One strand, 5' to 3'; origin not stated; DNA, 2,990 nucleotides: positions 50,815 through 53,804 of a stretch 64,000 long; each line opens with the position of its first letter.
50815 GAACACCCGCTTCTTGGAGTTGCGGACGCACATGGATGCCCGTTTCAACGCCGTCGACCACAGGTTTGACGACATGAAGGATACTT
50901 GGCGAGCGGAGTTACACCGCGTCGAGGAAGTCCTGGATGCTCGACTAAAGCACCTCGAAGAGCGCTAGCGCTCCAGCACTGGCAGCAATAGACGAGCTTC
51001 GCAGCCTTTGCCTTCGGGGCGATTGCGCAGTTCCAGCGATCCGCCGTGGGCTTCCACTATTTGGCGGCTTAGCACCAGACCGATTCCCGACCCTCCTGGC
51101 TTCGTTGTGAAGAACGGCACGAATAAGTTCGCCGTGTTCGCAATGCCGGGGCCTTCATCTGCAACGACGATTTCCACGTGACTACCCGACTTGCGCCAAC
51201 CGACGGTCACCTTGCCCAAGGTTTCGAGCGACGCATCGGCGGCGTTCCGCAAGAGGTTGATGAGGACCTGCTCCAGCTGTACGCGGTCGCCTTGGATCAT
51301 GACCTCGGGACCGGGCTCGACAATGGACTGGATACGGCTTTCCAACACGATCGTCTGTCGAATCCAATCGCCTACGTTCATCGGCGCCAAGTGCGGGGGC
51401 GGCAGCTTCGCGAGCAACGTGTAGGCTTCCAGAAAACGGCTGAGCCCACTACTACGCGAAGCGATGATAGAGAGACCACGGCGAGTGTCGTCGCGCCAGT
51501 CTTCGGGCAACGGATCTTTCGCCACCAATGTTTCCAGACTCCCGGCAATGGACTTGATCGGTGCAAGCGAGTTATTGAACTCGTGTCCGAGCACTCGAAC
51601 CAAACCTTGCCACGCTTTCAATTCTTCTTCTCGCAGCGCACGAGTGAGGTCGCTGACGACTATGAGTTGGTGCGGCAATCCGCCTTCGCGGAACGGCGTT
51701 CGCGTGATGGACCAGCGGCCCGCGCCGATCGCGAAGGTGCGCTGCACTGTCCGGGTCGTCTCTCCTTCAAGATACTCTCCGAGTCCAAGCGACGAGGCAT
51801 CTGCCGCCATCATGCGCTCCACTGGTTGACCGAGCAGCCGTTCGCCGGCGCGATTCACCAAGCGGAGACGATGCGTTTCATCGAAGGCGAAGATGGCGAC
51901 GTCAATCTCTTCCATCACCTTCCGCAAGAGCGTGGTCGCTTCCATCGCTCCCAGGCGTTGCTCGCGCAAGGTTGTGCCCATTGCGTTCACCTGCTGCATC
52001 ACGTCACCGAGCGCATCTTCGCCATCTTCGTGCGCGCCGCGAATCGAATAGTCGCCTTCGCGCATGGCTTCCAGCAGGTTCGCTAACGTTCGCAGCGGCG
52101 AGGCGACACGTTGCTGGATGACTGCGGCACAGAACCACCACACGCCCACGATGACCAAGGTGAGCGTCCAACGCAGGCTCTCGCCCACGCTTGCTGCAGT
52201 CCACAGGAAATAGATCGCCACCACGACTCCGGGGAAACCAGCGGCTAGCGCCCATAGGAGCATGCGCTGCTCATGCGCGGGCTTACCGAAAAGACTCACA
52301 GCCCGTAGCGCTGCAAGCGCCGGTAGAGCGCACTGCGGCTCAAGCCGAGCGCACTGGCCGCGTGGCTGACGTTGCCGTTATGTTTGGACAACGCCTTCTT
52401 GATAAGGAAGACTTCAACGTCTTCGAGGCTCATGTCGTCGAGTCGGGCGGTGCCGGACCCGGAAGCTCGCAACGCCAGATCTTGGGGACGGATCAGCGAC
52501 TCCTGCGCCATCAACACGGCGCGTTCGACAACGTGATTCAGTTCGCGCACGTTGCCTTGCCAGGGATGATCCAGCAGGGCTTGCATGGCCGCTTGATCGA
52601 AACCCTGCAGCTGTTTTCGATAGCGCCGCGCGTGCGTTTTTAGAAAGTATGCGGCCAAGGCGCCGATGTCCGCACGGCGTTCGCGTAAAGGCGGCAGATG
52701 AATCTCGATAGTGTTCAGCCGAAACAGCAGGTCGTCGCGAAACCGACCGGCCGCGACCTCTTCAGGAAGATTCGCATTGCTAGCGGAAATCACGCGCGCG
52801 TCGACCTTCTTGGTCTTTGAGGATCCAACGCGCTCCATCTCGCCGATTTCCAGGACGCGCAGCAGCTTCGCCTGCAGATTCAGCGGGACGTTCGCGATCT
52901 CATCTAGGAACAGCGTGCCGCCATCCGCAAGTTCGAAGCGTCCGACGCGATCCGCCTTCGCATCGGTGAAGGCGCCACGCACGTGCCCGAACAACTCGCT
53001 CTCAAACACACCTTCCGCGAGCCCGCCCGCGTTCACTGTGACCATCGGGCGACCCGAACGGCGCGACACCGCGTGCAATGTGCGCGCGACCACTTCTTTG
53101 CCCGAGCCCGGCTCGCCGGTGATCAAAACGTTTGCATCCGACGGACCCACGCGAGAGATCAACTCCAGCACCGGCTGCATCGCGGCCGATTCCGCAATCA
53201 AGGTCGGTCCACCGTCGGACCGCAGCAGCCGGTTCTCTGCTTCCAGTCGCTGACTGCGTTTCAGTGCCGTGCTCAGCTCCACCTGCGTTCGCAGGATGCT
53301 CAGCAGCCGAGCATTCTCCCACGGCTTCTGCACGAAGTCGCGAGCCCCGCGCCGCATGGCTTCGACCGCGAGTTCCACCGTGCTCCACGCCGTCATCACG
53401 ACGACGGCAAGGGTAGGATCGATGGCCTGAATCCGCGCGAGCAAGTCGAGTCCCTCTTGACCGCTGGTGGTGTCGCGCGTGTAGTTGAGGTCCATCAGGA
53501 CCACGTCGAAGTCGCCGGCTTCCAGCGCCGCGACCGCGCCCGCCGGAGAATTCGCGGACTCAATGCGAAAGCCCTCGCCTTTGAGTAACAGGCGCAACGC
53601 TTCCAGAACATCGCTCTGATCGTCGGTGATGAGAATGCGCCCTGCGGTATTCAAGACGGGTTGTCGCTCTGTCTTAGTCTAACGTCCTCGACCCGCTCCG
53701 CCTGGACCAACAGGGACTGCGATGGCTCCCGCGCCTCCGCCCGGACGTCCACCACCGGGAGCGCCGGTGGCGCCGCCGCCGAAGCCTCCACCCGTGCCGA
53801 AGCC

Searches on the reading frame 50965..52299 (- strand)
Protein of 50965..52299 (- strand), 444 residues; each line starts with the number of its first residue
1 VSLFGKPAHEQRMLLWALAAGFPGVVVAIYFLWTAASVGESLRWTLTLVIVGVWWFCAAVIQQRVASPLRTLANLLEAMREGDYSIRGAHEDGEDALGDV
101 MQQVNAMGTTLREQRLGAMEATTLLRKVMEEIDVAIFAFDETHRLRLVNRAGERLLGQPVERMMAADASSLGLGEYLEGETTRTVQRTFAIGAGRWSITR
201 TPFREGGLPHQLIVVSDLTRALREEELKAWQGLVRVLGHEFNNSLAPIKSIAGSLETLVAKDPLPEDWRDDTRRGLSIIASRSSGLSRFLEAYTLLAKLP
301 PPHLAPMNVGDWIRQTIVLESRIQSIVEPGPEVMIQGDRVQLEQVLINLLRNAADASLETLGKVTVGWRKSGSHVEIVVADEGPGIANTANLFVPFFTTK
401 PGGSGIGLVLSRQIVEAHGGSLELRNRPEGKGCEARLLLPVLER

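Call 3: search_protein_families(library=pfam, proteins=[window:50965-52299:-], max_evalue=0.01)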
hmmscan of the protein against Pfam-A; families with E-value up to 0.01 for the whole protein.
window:50965-52299:- (444 aa): 6 families
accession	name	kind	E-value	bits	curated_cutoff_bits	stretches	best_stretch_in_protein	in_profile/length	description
PF02518.31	HATPase_c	-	1.9e-20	73.8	26.4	1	337-441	1-109/111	Histidine kinase-, DNA gyrase B-, and HSP90-like ATPase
PF00672.30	HAMP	-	1.3e-05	25.8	25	1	63-113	4-53/53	HAMP domain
PF13188.13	PAS_8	-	2.1e-05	24.7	21.8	1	124-163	2-43/65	PAS domain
PF00989.32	PAS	-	0.00018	21.9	22.6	1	125-164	3-42/113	PAS fold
PF13581.12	HATPase_c_2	-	0.0012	19.3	27.4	1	361-429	53-119/127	Histidine kinase-like ATPase domain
PF13589.12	HATPase_c_3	-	0.0098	16.4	25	0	341-388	2-47/137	Histidine kinase-, DNA gyrase B-, and HSP90-like ATPase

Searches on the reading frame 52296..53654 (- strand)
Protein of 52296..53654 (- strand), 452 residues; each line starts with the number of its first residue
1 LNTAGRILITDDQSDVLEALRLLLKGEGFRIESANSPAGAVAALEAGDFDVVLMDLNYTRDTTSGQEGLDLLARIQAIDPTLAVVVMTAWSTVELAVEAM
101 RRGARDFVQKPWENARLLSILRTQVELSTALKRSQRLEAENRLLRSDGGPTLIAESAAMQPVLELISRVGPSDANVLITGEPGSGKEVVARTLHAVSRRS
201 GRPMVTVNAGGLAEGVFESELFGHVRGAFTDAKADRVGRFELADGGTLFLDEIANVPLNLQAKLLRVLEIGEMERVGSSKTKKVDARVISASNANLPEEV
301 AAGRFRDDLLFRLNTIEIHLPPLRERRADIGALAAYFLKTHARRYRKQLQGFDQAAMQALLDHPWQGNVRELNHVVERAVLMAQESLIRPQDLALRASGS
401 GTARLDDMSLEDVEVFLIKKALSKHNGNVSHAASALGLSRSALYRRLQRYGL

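Call 3: search_protein_families(library=pfam, proteins=[window:52296-53654:-], max_evalue=0.01)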
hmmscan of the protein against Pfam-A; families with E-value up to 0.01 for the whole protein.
window:52296-53654:- (452 aa): 14 families
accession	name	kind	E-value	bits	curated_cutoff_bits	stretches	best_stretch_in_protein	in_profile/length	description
PF00158.32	Sigma54_activat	-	7.8e-63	211.6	20.2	1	152-319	1-168/168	Sigma-54 interaction domain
PF25601.1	AAA_lid_14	-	1.9e-23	82.5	27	1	324-397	1-74/87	AAA+ ATPase lid domain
PF00072.30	Response_reg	-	8.6e-23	81.1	30.2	1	7-121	1-110/111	Response regulator receiver domain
PF14532.12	Sigma54_activ_2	-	1.5e-20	74.3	25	1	154-323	2-138/138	Sigma-54 interaction domain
PF02954.25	HTH_8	-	5.2e-14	52.1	22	1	409-450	1-42/42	Bacterial regulatory protein, Fis family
PF07728.20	AAA_5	-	3.3e-08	34.1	22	1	175-294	1-123/139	AAA domain (dynein-related subfamily)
PF01078.27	Mg_chelatase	-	8.2e-05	22.5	20.3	0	174-196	23-45/207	Magnesium chelatase, subunit ChlI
PF18024.7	HTH_50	-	8.6e-05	22.6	27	1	411-452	9-49/50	Helix-turn-helix domain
PF07724.20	AAA_2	-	9.7e-05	22.9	27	1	174-294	4-125/166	AAA domain (Cdc48 subfamily)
PF00004.35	AAA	-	0.00013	22.8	21.2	1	176-269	1-93/131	ATPase family associated with various cellular activities (AAA)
PF20030.5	bpMoxR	-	0.00018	21.1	27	1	171-315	29-166/205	MoxR domain in the MoxR-vWA-beta-propeller ternary systems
PF13556.12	HTH_30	-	0.00037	20.7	27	1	423-449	9-35/59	PucR C-terminal helix-turn-helix domain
PF13518.12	HTH_28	-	0.00055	20.4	25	1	419-450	7-36/52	Helix-turn-helix domain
PF13191.12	AAA_16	-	0.002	19.1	32.6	1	162-209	12-52/167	AAA ATPase domain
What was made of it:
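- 50965..53654 (-): Sigma-54 activator response regulator (52296-53654) and HAMP/PAS histidine kinase (50965-52299), downstream of the target. Accessory, not core. Pfam, call 3.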
